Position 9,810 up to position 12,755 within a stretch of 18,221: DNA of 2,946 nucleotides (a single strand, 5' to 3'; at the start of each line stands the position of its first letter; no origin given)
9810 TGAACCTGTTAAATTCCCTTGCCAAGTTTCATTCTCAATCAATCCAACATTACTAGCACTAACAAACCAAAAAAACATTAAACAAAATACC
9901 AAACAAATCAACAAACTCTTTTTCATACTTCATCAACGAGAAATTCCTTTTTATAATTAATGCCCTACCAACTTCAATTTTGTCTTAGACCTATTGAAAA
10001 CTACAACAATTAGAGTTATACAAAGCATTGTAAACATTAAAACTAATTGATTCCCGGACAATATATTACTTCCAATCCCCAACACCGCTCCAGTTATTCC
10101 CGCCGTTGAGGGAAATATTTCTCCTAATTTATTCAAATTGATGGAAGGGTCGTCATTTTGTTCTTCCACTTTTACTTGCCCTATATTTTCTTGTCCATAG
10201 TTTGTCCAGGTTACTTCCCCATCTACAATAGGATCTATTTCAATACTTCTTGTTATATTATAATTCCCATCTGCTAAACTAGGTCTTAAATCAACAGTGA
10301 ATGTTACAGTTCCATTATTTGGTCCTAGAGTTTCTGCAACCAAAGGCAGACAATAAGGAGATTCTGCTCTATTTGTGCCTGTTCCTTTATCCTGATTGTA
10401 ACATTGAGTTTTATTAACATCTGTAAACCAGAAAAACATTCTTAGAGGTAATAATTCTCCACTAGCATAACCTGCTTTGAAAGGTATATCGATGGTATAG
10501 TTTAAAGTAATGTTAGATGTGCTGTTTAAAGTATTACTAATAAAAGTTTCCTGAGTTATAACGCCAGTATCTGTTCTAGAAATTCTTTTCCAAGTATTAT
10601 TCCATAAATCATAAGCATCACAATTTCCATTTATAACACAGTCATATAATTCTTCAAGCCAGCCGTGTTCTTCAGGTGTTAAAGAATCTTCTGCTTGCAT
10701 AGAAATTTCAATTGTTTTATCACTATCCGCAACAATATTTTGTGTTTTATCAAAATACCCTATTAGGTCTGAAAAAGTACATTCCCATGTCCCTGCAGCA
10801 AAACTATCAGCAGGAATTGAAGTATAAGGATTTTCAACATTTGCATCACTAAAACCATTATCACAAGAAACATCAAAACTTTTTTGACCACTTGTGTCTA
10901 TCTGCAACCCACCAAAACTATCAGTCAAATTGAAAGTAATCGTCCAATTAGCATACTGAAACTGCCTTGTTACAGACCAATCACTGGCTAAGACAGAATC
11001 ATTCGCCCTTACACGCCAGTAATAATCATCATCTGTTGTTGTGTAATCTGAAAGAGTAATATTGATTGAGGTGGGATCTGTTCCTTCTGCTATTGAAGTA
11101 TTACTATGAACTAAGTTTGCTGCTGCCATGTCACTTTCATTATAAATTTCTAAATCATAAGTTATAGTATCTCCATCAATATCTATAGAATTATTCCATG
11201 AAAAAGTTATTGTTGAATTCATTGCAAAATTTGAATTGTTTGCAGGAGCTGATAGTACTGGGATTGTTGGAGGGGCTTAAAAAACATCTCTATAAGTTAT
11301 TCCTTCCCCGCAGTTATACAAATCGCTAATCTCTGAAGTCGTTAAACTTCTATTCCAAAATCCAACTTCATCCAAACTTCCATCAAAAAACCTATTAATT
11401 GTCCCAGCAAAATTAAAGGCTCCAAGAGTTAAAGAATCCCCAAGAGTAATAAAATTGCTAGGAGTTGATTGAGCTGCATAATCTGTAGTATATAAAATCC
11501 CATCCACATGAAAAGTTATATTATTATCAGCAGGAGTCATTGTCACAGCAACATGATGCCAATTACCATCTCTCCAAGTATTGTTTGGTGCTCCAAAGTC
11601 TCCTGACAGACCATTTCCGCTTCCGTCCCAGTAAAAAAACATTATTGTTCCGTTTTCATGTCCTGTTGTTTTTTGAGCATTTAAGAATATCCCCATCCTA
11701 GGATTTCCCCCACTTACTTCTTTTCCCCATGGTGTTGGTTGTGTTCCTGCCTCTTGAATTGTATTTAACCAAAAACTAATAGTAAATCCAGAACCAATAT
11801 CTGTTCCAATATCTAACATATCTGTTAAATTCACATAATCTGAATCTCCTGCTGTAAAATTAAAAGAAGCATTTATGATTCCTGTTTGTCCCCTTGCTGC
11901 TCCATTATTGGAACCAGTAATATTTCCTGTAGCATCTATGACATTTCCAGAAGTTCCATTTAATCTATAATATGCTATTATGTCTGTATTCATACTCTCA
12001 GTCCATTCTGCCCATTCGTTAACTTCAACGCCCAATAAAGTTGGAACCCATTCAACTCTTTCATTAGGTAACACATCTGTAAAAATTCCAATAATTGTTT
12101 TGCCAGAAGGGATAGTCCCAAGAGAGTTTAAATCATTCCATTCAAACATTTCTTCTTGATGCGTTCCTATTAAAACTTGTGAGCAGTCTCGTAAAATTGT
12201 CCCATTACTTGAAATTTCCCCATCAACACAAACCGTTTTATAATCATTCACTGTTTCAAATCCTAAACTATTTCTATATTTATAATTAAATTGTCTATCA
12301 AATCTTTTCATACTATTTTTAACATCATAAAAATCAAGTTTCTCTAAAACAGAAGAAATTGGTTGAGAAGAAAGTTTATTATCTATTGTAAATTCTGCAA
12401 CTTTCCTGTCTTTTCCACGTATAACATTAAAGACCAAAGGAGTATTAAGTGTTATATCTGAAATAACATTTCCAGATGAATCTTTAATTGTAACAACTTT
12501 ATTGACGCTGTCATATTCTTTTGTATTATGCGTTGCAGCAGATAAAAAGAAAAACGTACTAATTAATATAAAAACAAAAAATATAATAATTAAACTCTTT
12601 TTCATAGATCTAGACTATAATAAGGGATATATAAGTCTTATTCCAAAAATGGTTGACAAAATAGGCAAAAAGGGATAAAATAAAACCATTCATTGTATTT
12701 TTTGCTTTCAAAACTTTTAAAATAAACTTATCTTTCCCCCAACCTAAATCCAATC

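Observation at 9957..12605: A single in-frame TAA separates a signal-peptide/LamG half from an FN3-like/TM-anchored half of what looks like one ~880-aa protein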

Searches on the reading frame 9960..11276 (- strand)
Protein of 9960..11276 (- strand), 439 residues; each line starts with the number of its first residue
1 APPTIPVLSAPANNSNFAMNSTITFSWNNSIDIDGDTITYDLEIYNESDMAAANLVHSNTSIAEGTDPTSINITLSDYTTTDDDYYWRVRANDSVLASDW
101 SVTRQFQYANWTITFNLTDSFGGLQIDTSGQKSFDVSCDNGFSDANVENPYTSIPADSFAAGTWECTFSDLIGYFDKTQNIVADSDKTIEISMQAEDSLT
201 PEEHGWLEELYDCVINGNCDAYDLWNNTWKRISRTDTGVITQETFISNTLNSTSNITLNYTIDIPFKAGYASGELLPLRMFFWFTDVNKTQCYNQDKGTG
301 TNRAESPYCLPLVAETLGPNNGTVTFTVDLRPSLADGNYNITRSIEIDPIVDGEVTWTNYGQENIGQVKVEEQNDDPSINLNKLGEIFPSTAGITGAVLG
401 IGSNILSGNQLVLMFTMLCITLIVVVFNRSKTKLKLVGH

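Call 6: search_protein_families(library=pfam, proteins=[window:9960-11276:-], max_evalue=0.1)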
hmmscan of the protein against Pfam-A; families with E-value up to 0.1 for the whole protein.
window:9960-11276:- (439 aa): 4 families
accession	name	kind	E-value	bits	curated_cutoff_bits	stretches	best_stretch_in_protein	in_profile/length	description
PF14292.12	SusE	-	0.0016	19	25.2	1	4-75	13-81/106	SusE outer membrane protein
PF25788.1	Ig_Rha78A_N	-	0.019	15.6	27.4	1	21-108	18-101/105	Rha78A-like, N-terminal immunoglobulin domain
PF10342.15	Kre9_KNH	-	0.057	14.6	24.6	0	11-106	2-92/94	Kre9/KNH-like N-terminal Ig-like domain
PF21027.3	Sde0182_C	-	0.075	14.1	27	0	22-77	1-51/83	Cellulose-binding protein Sde0182, C-terminal domain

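Call 27: find_encoding_contigs(protein=window:9960-11222:-, flank=10000, max_places=6)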
Protein window:9960-11222:- (421 aa): no gene with exactly this product is on record in the collection.

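Call 41: predict_structure(alignment_id=A4)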
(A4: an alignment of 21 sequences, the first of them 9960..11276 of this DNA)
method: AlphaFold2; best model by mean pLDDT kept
length: 439 residues; sequences in the alignment: 21
mean_pLDDT: 75.8   pTM: 0.40
mean pLDDT of the five models: 75.8, 75.8, 74.2, 73.8, 73.7
residues with pLDDT >= 90: 98; 70-90: 207; 50-70: 87; < 50: 47
segments of 3 or more residues with pLDDT < 50: 12-16, 224-232, 299-306, 389-406
pLDDT, mean of each block of 10 residues (from residue 1): 79 47 79 81 77 76 81 61 73 83 63 88 85 86 88 71 85 89 86 77 61 59 48 68 92 93 86 87 88 68 55 90 92 94 86 75 90 88 60 32 48 82 81 52
secondary structure, 60 per line:
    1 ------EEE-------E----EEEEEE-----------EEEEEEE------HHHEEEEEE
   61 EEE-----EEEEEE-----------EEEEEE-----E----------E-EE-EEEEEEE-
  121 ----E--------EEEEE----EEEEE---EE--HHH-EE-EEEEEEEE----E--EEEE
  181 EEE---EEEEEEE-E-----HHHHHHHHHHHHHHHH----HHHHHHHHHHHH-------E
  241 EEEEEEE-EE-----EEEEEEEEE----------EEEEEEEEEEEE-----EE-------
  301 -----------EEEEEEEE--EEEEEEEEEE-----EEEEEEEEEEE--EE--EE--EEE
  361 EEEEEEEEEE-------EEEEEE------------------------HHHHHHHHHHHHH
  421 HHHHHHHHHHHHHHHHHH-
elements in order: E7-9 E22-27 E39-45 E55-63 E69-74 E86-91 E113-119 E134-138 E143-147 E162-169 E177-183 E187-193 H201-216 H221-232 E240-247 E256-264 E275-286 E312-319 E322-331 E337-347 E358-370 E378-383 H408-438
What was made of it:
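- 11223..11276 (-): Eighteen sense codons (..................) between the stop and the first ATG. They encode the start of the FN3-like module, including the model's first β-strand. The AlphaFold strand is at residues 7-9 (call 41).
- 10128..10946 (-): Stalk: a second Ig-like domain, a helical hairpin (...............) and a C-terminal β-sandwich. Model strands at residues 113-193, helices at 201-232 and strands at 240-383 of the 439 aa, mean pLDDT 75.8 (call 41).
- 9957..10064 (-): Transmembrane anchor, basic tail (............) and the genuine terminator TAA (9957-9959). Model helix at 408-438 (call 41).
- Checked: The AlphaFold model places a β-strand at residues 7-9, before Met19 (call 41).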

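Call 44: fold_search(model_id=the predicted structure, library=pdb)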
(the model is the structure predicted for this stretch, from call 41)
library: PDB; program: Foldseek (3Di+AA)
matches with E <= 10: 1410; with E <= 0.001: 46
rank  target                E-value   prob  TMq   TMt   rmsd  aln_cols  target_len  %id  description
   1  5n47_F                1.0e-05  1.00  0.19  0.28  17.8       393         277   12  Structure of Anticalin N7E in complex with the three-domain fragment Fn7B8 of human oncofetal fibronectin (released 2018-02-14)
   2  7mrq                  2.1e-05  1.00  0.18  0.26  16.7       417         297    9  Chicken CNTN4 FN1-FN3 domains with T751A, V752A, Y781A, E786A mutations (released 2022-01-05)
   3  4iyk                  2.8e-05  1.00  0.16  0.29  17.6       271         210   12  Crystal structure of a putative carbohydrate binding protein (BACUNI_04699) from Bacteroides uniformis ATCC 8492 at 2.00 (released 2013-02-20)
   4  3shs                  2.8e-05  0.99  0.17  0.23  19.7       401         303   10  Three N-terminal domains of the bacteriophage RB49 Highly Immunogenic Outer Capsid protein (Hoc) (released 2011-06-29)
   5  8coe_C                3.5e-05  0.99  0.17  0.12  21.9       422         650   10  complement C5 in complex with the LCP0195 nanobody (released 2024-01-03)
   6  3frp_A                4.5e-05  0.99  0.17  0.13  21.9       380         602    8  Crystal Structure of Cobra Venom Factor, a Co-factor for C3- and C5 convertase CVFBb (released 2009-04-28)
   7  8peq_A                5.0e-05  1.00  0.20  0.29  19.9       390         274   11  Complex of diubiquitin-derived artificial binding protein (Affilin) variant Af2 with its target oncofetal fibronectin  (released 2024-06-26)
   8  5utk_B                5.0e-05  0.99  0.18  0.25  18.1       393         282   10  Crystal structure of the membrane proximal three fibronectin type III (FNIII) domains of Tie2 (Tie2[FNIIIa-c]) (released 2017-04-12)
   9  4kkr_A                7.6e-05  0.99  0.17  0.29  27.1       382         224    8  Crystal structure of Vibrio cholerae RbmA (crystal form 3) (released 2013-05-22)
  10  4fxt_M                8.0e-05  1.00  0.16  0.34  18.1       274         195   10  Crystal structure of a DUF3823 family protein (BACOVA_02663) from Bacteroides ovatus ATCC 8483 at 2.77 A resolution (released 2012-07-25)
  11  5e53_D                1.2e-04  0.97  0.16  0.22  17.1       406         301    8  Crystal structure of chicken CNTN1 FN1-FN3 domains (released 2016-08-31)
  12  4be6_A                1.5e-04  0.98  0.17  0.28  27.0       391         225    9  V. cholera biofilm scaffolding protein RbmA (released 2013-12-18)
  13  3hs0_A                1.6e-04  0.97  0.18  0.13  22.0       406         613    8  Cobra Venom Factor (CVF) in complex with human factor B (released 2009-07-07)
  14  4fxt_F                1.7e-04  1.00  0.16  0.33  18.4       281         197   11  Crystal structure of a DUF3823 family protein (BACOVA_02663) from Bacteroides ovatus ATCC 8483 at 2.77 A resolution (released 2012-07-25)
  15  4fxt_J                1.9e-04  1.00  0.16  0.33  18.1       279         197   10  Crystal structure of a DUF3823 family protein (BACOVA_02663) from Bacteroides ovatus ATCC 8483 at 2.77 A resolution (released 2012-07-25)
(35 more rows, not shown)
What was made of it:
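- On FN3 / Ig-like β-sandwich stalk: Foldseek's top PDB hits are tandem FN3 arrays (E 1e-5), but TM-scores are about 0.2-0.3 because of multi-domain geometry (calls 41, 44).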

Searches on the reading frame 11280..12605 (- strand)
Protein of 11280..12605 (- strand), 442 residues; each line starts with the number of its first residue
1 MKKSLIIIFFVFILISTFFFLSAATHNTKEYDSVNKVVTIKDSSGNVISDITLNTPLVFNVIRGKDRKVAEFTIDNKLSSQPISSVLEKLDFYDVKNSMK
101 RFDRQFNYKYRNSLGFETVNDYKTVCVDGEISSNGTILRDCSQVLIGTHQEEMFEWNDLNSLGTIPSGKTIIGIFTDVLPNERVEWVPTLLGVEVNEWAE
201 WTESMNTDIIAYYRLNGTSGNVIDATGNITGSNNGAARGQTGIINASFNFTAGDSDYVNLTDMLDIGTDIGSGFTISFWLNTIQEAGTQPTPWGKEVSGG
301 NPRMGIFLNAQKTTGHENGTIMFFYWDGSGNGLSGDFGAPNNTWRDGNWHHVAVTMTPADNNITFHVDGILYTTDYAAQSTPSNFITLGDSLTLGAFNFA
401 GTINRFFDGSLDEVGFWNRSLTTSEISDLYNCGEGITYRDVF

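Call 6: search_protein_families(library=pfam, proteins=[window:11280-12605:-], max_evalue=0.1)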
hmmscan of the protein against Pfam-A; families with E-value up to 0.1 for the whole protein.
window:11280-12605:- (442 aa): 3 families
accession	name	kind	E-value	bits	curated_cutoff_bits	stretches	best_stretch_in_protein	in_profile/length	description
PF13385.13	Laminin_G_3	-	1.8e-18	67.6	27.6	1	253-427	2-151/151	Concanavalin A-like lectin/glucanases superfamily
PF02210.31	Laminin_G_2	-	1.5e-05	25.9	22.9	1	318-414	27-121/126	Laminin G domain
PF00354.24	Pentaxin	-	0.0038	17.4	25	1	348-433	84-170/194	Pentaxin family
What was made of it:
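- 11325..11849 (-): LamG / concanavalin-A-like head domain (aa 253-427). The domain is complete. PF13385 Laminin_G_3, E 1.8e-18, profile positions 2-151 of 151 (call 6).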

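Call 11: find_encoding_contigs(protein=window:11280-12605:-, flank=10000, max_places=6)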
Protein window:11280-12605:- (442 aa): no gene with exactly this product is on record in the collection.
